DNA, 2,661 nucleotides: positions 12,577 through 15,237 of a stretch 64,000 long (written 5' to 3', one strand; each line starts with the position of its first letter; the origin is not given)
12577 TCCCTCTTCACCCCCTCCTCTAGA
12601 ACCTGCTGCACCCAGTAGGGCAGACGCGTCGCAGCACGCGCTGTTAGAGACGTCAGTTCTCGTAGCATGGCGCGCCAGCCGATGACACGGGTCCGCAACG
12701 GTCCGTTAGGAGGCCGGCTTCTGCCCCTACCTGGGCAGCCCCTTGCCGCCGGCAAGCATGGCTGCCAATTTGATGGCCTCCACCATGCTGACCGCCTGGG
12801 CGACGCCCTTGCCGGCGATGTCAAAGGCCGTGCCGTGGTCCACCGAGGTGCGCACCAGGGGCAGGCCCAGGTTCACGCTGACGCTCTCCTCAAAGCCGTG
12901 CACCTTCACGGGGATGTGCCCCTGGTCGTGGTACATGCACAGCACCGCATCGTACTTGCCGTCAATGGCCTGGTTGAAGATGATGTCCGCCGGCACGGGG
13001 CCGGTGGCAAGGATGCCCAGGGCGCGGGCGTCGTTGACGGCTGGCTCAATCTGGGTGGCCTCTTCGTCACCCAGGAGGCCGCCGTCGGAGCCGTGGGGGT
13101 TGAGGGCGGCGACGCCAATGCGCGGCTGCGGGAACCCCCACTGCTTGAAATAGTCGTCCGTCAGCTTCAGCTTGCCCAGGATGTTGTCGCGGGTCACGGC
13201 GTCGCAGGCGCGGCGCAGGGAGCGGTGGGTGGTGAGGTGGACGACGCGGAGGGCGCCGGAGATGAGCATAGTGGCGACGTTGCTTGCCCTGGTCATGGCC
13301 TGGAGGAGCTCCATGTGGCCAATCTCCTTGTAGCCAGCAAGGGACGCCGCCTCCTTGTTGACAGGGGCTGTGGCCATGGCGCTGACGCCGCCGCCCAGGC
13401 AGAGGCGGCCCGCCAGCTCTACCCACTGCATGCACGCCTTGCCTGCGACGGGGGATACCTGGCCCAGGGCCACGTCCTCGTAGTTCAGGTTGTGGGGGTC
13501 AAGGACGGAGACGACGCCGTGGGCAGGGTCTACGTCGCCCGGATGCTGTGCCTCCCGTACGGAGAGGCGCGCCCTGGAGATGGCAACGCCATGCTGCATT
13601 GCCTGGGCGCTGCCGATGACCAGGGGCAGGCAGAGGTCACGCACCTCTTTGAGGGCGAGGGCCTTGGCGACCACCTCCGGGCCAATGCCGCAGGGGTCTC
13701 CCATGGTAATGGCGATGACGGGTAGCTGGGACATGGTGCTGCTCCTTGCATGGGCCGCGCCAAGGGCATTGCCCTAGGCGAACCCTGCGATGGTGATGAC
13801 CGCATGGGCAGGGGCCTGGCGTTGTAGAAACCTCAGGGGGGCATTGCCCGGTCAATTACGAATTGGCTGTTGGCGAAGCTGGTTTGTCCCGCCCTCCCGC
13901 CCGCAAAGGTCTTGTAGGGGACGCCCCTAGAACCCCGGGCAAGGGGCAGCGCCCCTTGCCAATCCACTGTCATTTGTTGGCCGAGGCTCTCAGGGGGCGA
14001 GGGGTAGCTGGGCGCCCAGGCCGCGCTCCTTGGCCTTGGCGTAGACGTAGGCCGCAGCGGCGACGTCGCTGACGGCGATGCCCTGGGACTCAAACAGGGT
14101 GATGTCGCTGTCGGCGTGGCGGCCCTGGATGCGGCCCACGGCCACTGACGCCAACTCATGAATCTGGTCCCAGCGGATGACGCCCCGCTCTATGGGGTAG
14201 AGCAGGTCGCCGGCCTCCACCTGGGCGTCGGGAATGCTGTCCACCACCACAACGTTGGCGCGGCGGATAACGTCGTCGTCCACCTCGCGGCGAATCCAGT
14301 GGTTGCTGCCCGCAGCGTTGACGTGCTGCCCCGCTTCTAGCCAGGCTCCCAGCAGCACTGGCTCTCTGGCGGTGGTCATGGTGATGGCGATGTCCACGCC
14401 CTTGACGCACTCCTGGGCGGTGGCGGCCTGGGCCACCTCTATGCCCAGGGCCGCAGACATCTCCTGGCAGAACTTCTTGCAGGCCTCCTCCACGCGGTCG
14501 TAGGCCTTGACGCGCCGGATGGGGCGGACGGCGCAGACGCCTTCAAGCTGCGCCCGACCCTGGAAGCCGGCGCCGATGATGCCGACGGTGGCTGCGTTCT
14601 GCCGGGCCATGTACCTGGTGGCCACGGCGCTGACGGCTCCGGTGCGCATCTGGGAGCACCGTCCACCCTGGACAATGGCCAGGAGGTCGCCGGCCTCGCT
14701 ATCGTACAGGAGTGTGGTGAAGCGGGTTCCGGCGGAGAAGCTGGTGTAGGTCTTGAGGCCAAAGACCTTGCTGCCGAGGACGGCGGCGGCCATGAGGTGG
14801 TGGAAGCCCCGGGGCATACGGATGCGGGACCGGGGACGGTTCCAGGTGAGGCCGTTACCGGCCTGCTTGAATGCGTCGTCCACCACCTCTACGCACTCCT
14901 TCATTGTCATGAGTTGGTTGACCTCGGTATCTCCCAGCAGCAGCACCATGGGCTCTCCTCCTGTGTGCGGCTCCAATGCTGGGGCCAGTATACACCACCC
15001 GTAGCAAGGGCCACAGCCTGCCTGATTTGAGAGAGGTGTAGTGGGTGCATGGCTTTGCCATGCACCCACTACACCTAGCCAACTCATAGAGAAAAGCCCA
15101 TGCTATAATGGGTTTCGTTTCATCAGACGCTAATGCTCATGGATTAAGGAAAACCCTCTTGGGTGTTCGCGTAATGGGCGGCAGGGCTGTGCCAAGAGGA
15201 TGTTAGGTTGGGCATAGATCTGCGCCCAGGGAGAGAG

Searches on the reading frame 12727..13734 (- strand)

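Call 12: search_protein_families(library=pfam, proteins=[window:12727-13734:-], max_evalue=0.001)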
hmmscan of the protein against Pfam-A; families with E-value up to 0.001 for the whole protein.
window:12727-13734:- (335 aa): 1 family
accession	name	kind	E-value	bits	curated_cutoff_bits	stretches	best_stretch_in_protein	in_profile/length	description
PF04166.17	PdxA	-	5.5e-96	321.8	27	1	34-324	2-286/286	Pyridoxal phosphate biosynthetic protein PdxA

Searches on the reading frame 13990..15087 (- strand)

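Call 12: search_protein_families(library=pfam, proteins=[window:13990-15087:-], max_evalue=0.001)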
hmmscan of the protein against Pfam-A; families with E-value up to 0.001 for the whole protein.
window:13990-15087:- (365 aa): 2 families
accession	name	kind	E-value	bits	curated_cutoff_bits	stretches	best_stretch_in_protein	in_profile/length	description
PF02423.21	OCD_Mu_crystall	-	1.8e-63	214.9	24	1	53-354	8-312/314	Ornithine cyclodeaminase/mu-crystallin family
PF01488.26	Shikimate_DH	-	4.7e-05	23.9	24.3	1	156-255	3-100/138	Shikimate / quinate 5-dehydrogenase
